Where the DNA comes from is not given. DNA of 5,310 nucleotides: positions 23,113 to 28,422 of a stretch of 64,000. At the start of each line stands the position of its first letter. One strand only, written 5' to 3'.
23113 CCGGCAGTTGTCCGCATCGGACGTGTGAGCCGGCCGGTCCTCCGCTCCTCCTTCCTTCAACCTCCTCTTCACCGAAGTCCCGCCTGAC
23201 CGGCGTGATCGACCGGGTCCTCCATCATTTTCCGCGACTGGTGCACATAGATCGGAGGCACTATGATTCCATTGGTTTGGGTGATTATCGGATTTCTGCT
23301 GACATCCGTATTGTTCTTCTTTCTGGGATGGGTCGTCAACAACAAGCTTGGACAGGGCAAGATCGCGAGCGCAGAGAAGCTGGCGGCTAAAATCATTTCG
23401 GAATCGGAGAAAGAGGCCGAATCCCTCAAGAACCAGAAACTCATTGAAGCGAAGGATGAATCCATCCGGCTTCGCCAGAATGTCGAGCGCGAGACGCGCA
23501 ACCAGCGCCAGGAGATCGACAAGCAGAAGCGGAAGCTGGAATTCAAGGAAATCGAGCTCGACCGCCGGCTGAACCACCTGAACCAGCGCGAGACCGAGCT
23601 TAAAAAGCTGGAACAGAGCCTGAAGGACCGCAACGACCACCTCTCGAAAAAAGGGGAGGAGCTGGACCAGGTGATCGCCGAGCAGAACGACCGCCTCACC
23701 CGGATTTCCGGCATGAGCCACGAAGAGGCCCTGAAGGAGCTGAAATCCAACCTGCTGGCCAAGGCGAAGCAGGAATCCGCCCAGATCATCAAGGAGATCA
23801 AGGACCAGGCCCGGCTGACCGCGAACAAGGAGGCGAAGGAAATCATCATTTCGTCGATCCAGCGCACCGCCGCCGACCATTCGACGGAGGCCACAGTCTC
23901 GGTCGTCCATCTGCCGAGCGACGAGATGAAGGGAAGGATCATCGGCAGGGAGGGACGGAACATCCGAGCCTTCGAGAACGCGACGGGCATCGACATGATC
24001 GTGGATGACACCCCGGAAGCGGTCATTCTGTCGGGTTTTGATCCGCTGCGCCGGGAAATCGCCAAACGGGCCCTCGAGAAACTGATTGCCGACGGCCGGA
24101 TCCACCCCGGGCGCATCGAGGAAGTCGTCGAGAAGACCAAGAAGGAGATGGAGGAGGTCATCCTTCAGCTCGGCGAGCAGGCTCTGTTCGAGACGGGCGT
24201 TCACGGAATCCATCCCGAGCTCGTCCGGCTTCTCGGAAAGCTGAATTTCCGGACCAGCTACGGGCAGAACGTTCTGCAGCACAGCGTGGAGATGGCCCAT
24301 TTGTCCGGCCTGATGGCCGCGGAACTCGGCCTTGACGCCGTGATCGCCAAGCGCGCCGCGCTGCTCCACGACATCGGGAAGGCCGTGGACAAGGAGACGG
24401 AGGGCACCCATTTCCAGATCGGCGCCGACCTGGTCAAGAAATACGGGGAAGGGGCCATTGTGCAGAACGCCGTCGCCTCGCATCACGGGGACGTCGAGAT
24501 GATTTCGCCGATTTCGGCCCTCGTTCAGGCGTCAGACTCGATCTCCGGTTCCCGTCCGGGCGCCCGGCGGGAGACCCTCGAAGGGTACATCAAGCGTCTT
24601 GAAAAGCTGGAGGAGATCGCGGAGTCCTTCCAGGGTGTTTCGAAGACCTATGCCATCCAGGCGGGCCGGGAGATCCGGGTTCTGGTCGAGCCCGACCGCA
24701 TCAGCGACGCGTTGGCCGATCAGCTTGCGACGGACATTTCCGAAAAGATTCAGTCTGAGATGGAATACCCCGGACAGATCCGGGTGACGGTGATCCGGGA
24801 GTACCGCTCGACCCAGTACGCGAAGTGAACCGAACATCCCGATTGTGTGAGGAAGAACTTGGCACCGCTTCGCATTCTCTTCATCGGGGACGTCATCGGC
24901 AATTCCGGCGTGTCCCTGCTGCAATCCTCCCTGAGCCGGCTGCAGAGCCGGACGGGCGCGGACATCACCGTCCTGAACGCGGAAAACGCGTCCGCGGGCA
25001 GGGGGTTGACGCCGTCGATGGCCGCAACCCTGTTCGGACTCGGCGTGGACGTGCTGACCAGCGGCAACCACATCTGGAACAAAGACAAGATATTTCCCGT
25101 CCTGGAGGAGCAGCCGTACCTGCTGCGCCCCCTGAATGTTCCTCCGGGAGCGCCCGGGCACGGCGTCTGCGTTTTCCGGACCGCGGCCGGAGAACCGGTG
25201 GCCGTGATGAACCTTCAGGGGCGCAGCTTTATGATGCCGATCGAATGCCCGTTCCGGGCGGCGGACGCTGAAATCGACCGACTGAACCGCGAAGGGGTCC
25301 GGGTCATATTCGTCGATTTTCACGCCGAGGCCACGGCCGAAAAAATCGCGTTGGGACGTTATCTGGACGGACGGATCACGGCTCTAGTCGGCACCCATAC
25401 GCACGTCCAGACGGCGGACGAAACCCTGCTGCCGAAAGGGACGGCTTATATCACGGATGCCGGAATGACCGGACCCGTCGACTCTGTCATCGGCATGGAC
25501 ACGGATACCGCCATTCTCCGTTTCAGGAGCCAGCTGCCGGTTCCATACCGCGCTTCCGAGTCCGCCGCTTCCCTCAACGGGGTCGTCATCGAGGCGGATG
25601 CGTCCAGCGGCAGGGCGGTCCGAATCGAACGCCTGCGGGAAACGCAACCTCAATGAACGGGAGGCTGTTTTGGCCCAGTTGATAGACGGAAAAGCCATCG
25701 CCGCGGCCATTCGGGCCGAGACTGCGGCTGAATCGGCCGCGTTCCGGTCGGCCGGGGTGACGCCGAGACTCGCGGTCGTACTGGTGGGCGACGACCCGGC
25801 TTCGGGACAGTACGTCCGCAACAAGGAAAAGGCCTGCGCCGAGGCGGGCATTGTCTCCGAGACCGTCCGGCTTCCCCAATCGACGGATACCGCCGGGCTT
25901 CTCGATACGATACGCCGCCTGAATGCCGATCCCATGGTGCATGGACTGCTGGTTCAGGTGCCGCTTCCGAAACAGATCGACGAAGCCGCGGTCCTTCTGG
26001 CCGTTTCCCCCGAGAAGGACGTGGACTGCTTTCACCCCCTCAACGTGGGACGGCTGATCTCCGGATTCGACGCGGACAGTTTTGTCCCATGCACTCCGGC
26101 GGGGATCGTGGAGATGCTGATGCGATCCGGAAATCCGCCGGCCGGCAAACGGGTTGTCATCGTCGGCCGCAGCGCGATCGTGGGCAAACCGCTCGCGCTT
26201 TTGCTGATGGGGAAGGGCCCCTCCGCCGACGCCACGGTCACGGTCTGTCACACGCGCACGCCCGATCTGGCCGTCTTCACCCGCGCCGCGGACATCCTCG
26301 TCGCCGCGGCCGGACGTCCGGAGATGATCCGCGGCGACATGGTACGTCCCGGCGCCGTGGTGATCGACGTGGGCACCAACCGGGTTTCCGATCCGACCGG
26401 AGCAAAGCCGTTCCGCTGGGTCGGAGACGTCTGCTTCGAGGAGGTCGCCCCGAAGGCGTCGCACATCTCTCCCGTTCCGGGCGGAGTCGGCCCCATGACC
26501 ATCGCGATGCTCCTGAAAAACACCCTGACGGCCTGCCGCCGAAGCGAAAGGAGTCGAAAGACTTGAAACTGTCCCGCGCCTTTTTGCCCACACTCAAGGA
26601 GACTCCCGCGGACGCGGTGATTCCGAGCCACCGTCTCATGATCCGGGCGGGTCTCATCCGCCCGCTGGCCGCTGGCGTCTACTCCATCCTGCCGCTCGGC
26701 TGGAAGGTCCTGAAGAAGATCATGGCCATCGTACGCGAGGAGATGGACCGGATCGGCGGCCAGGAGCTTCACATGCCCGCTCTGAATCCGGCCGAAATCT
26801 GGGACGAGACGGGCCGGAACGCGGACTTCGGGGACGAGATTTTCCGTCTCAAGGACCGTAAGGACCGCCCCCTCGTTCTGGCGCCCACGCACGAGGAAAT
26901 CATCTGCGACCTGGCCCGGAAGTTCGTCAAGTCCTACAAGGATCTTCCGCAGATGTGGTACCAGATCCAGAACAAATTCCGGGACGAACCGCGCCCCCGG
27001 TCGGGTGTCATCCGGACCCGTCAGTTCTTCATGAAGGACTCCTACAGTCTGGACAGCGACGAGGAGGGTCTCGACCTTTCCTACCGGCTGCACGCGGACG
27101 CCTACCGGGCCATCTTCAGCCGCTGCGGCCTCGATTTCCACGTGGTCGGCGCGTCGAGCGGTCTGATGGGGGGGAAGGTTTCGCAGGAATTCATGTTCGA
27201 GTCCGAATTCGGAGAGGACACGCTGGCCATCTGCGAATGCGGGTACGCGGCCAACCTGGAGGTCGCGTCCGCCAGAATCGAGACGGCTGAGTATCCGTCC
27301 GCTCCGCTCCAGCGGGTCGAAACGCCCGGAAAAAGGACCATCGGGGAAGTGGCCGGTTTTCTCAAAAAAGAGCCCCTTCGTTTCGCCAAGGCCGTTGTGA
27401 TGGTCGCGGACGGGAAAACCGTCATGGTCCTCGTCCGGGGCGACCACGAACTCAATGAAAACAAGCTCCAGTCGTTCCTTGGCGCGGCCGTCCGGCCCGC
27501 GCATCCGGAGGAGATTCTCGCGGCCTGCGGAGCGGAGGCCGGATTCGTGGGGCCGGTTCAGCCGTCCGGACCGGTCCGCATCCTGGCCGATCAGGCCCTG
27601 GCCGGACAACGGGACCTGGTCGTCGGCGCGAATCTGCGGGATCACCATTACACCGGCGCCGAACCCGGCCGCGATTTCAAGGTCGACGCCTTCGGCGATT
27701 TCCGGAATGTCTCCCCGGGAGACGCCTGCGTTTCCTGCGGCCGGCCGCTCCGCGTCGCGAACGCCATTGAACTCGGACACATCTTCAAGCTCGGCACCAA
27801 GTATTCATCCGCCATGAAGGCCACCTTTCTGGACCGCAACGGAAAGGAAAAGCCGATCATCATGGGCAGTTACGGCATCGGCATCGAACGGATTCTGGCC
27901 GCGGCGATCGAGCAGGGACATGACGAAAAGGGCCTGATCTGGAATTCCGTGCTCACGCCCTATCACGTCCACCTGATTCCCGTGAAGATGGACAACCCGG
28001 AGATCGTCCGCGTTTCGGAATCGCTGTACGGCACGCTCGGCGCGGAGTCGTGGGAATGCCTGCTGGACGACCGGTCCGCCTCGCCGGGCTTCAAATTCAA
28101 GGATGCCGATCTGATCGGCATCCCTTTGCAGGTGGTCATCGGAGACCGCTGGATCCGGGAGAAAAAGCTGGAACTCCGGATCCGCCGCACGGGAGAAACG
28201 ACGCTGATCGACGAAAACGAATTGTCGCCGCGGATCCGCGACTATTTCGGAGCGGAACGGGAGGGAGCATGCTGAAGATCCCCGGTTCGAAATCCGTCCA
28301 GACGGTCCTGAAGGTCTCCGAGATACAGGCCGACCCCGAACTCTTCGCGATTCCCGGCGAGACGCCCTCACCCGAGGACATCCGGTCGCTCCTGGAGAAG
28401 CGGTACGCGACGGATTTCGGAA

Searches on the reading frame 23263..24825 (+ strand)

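Call 52: search_protein_families(library=pfam, proteins=[window:23263-24825:+], max_evalue=0.00001)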
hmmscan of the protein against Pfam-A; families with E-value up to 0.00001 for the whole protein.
window:23263-24825:+ (521 aa): 3 families
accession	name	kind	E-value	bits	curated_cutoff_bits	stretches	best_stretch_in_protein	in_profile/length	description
PF12072.13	RNase_Y_N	-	1.9e-51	174.8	32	1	7-206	2-201/201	RNase Y N-terminal region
PF01966.28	HD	-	2.6e-17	63.6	22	1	337-428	1-114/116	HD domain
PF00013.35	KH_1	-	5.7e-08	32.8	21.5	1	215-272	4-65/66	KH domain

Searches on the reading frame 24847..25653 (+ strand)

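Call 52: search_protein_families(library=pfam, proteins=[window:24847-25653:+], max_evalue=0.00001)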
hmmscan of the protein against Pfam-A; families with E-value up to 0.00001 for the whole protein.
window:24847-25653:+ (269 aa): 1 family
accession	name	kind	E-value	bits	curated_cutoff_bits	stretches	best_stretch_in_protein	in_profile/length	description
PF13277.11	YmdB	-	3.5e-100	334.9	27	1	11-263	1-253/253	YmdB-like protein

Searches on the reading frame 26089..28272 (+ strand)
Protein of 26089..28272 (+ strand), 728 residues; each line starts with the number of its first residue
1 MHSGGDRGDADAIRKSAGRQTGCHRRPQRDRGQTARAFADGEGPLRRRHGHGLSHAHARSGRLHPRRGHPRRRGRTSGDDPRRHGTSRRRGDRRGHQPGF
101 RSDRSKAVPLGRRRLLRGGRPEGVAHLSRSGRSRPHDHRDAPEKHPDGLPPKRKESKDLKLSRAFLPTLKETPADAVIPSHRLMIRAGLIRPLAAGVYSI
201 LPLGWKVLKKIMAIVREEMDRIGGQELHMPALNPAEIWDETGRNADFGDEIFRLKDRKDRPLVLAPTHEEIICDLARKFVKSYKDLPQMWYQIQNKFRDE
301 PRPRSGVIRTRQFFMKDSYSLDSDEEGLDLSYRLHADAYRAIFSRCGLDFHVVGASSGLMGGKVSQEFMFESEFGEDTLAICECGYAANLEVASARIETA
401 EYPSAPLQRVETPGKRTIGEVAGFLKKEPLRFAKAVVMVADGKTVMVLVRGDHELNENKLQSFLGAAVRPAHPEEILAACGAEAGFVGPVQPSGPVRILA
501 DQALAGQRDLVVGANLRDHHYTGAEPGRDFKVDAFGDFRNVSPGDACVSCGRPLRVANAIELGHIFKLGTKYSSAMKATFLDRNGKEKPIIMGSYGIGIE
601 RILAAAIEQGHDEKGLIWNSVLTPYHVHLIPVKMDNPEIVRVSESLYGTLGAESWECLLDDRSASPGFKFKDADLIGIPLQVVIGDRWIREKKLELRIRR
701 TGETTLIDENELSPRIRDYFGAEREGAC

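Call 52: search_protein_families(library=pfam, proteins=[window:26089-28272:+], max_evalue=0.00001)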
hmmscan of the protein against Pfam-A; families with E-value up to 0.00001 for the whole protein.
window:26089-28272:+ (728 aa): 3 families
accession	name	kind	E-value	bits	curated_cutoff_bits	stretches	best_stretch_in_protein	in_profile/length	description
PF00587.30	tRNA-synt_2b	-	7.7e-30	104.7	29.3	1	252-609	1-178/179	tRNA synthetase class II core domain (G, H, P, S and T)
PF04073.20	tRNA_edit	-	4.2e-24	85.4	25.5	1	412-523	1-115/123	Aminoacyl-tRNA editing domain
PF03129.25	HGTP_anticodon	-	1.8e-16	60.5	21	1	627-717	2-92/94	Anticodon binding domain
